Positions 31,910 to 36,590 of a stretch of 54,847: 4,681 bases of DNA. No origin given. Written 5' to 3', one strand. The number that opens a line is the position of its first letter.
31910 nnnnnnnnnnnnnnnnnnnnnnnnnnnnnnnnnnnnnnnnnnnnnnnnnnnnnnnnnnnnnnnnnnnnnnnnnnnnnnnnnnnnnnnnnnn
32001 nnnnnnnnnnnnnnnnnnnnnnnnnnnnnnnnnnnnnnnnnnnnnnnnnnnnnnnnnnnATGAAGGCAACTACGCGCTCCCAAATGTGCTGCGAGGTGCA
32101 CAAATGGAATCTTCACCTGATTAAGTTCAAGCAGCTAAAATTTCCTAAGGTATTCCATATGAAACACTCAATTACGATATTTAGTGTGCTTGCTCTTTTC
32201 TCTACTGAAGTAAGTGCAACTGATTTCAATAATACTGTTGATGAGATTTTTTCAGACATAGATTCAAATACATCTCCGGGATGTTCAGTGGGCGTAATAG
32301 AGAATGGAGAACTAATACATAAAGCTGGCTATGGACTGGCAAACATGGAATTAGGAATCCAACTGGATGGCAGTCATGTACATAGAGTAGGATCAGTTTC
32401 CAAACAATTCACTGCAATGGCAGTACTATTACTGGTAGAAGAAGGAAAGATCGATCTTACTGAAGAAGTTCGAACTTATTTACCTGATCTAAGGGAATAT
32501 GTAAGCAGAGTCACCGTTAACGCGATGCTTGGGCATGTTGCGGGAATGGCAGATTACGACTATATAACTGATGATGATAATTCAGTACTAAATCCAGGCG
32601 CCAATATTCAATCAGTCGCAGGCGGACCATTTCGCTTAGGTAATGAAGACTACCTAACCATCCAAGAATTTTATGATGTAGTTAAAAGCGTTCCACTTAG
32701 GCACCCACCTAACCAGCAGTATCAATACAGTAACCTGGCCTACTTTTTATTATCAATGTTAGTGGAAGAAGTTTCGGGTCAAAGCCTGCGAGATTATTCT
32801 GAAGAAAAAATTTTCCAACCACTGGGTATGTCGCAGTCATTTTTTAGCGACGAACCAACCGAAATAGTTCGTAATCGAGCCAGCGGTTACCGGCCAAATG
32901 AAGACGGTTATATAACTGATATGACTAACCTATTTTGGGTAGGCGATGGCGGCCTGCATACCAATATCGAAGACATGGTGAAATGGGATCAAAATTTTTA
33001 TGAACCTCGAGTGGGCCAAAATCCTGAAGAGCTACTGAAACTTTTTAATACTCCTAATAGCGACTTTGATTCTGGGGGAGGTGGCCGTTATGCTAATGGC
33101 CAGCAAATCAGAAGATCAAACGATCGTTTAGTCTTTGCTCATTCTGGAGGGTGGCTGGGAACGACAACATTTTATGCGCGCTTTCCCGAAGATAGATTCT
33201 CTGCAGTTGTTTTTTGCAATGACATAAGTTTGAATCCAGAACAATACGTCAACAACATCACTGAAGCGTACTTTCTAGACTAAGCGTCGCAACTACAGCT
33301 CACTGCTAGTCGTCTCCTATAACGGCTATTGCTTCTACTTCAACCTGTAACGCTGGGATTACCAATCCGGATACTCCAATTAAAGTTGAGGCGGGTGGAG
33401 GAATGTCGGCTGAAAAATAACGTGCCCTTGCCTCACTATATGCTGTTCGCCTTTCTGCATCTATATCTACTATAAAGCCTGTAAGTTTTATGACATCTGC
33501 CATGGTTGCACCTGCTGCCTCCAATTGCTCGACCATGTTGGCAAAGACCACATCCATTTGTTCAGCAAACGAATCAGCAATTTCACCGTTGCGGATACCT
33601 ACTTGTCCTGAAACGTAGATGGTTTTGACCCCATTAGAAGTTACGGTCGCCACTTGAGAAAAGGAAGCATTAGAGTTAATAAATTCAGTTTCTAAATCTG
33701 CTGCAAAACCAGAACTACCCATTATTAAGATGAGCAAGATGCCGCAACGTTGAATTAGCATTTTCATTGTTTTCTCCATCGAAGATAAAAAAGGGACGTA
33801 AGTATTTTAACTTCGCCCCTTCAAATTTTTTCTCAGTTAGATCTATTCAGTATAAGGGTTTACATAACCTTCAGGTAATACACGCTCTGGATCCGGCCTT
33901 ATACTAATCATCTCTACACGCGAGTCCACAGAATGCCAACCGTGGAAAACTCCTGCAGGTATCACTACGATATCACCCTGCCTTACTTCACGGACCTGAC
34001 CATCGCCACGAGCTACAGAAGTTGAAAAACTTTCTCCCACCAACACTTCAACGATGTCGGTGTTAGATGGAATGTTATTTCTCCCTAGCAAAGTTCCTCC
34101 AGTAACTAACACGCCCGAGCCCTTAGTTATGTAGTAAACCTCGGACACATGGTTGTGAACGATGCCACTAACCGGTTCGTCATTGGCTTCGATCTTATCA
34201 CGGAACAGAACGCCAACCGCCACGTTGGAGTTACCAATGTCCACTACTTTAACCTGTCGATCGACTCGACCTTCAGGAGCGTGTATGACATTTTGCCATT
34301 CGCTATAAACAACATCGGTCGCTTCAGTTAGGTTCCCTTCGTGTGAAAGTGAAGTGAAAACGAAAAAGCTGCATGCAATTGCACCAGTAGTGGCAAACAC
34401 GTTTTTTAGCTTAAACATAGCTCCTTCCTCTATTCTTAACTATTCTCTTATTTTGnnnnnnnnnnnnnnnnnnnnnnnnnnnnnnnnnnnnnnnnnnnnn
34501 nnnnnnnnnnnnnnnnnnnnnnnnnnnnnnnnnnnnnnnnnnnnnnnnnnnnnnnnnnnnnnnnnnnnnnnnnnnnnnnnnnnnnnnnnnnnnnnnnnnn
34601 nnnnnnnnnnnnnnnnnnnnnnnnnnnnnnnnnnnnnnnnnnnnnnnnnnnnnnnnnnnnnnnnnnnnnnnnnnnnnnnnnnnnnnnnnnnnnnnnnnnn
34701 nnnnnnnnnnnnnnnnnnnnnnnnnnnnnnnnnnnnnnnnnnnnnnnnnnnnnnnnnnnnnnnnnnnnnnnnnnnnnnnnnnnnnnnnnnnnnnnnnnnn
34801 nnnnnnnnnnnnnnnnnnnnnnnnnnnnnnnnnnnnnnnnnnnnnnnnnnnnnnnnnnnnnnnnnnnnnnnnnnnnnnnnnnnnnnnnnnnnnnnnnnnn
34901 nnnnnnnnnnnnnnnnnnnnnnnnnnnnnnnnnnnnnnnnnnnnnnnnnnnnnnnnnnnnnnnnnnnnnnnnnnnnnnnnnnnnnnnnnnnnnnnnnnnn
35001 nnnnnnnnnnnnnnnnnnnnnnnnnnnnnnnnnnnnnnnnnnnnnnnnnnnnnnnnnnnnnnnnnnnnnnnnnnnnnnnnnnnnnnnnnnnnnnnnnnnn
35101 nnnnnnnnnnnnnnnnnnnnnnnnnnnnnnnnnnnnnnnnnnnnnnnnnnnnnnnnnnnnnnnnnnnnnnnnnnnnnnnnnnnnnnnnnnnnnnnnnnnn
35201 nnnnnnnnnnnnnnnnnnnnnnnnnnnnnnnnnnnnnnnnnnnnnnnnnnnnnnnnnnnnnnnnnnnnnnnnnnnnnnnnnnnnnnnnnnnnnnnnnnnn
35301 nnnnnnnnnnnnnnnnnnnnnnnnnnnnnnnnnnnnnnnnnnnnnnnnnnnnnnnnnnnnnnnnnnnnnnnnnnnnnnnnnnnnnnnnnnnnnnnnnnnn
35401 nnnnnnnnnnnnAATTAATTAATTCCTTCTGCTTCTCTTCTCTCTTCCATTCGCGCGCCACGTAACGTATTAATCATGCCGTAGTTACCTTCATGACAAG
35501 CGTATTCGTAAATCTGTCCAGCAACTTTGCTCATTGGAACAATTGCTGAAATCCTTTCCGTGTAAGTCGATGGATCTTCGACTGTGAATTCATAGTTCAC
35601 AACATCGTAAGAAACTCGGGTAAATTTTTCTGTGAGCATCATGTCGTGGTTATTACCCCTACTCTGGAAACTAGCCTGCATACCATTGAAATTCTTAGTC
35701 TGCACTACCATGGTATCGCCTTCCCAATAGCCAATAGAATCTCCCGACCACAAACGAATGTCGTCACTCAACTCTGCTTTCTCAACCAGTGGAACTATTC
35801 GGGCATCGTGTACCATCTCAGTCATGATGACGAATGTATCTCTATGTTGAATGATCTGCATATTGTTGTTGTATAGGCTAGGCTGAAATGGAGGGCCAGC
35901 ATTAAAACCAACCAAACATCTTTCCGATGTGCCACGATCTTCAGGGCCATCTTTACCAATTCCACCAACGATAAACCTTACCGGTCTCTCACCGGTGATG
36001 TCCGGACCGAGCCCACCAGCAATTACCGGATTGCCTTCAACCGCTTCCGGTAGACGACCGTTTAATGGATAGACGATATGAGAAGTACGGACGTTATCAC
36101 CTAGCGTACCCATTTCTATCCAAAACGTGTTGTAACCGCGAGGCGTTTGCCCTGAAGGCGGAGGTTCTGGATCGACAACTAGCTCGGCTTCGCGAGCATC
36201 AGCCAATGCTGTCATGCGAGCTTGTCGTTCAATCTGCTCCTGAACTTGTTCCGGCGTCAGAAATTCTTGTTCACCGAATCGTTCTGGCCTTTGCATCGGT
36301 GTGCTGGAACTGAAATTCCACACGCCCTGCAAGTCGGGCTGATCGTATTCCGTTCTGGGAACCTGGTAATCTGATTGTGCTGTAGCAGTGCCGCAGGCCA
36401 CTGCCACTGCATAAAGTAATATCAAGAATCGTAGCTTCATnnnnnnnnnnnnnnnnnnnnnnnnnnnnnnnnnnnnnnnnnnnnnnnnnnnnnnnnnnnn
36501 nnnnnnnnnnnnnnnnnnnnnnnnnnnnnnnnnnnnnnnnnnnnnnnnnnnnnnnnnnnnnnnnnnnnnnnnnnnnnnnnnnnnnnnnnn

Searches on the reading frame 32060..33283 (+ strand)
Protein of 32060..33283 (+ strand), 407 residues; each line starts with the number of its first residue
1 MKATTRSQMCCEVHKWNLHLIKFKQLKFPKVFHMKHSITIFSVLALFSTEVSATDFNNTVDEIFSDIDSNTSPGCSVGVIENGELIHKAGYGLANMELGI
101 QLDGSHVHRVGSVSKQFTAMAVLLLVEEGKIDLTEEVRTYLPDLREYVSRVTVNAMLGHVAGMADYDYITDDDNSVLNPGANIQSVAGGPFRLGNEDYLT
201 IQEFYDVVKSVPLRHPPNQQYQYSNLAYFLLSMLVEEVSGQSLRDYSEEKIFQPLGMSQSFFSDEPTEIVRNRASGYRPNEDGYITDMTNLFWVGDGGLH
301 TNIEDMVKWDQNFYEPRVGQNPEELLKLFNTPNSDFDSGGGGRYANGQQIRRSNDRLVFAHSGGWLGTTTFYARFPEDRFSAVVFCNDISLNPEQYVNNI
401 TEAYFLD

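Call 8: search_protein_families(library=pfam, proteins=[window:32060-33283:+], max_evalue=0.001)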
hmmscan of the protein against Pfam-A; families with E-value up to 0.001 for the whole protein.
window:32060-33283:+ (407 aa): 1 family
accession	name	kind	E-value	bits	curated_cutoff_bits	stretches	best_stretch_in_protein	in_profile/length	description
PF00144.29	Beta-lactamase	-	4.2e-54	184.4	27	1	70-394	12-316/329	Beta-lactamase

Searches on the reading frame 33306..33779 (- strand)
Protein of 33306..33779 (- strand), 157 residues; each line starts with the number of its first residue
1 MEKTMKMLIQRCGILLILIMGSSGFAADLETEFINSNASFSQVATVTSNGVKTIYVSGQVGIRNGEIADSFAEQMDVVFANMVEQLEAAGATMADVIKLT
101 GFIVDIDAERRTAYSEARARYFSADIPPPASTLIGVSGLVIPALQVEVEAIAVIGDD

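Call 8: search_protein_families(library=pfam, proteins=[window:33306-33779:-], max_evalue=0.001)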
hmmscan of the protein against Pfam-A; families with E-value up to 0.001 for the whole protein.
window:33306-33779:- (157 aa): 1 family
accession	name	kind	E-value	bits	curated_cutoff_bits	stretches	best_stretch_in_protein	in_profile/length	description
PF01042.26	Ribonuc_L-PSP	-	3.8e-22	79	27.3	1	35-154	6-121/121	Endoribonuclease L-PSP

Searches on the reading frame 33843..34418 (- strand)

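Call 9: search_protein_families(library=pfam, proteins=[window:33843-34418:-], max_evalue=0.001)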
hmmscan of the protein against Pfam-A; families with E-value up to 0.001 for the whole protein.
window:33843-34418:- (191 aa): 2 families
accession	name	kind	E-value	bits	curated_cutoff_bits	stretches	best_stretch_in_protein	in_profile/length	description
PF07883.17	Cupin_2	-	2.4e-06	27.6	27.2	1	138-171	33-67/70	Cupin domain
PF00190.28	Cupin_1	-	9.9e-05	22.4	22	1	88-174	51-114/151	Cupin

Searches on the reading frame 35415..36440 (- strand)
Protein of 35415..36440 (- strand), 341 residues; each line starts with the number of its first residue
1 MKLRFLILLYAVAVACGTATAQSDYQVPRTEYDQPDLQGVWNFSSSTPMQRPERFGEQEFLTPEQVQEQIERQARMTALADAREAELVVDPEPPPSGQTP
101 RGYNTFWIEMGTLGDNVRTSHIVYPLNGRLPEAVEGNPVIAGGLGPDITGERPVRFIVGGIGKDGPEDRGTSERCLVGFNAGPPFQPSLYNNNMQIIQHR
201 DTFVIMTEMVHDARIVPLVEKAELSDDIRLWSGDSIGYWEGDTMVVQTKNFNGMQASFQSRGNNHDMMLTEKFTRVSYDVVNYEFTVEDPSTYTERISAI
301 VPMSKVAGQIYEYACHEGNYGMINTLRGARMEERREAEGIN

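Call 9: search_protein_families(library=pfam, proteins=[window:35415-36440:-], max_evalue=0.001)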
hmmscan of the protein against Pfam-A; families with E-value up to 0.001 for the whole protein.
window:35415-36440:- (341 aa): 0 families

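Call 34: find_homologous_proteins(query=window:35415-36440:-, max_evalue=0.00001)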
Query window:35415-36440:- (341 aa): 7986 proteins with E <= 0.00001 among 8000 candidates; the best 120 are listed.
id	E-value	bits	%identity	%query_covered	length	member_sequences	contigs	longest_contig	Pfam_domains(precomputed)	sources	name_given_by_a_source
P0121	2.1e-223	759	96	100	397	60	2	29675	-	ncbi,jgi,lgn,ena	jgi:hypothetical protein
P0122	7.5e-223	757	95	100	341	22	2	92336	-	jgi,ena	-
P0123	1.4e-205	700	89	99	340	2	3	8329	-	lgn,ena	-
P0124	1.7e-205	700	87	100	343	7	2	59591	-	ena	-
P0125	1.1e-203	694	87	100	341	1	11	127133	-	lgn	-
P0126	1.1e-188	644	80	100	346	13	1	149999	-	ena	-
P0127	7.5e-187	638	80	100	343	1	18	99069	-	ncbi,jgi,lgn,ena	jgi:hypothetical protein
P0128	1.0e-186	638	80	100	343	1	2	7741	-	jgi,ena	-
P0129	1.3e-186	638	80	100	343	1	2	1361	-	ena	-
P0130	1.7e-186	637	80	100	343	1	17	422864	-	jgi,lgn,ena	-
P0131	3.1e-186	636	80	100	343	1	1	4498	-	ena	-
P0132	9.1e-186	635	80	100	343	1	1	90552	-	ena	-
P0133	2.1e-185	634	79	100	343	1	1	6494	-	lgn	-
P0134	7.7e-185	632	80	100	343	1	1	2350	-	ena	-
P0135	7.8e-185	632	79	100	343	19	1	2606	-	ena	-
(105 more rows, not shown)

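Call 102: search_protein_families(library=padloc, proteins=[window:35418-36440:-], max_evalue=0.01)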
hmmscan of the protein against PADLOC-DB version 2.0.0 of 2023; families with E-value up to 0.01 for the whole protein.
window:35418-36440:- (341 aa): 0 families
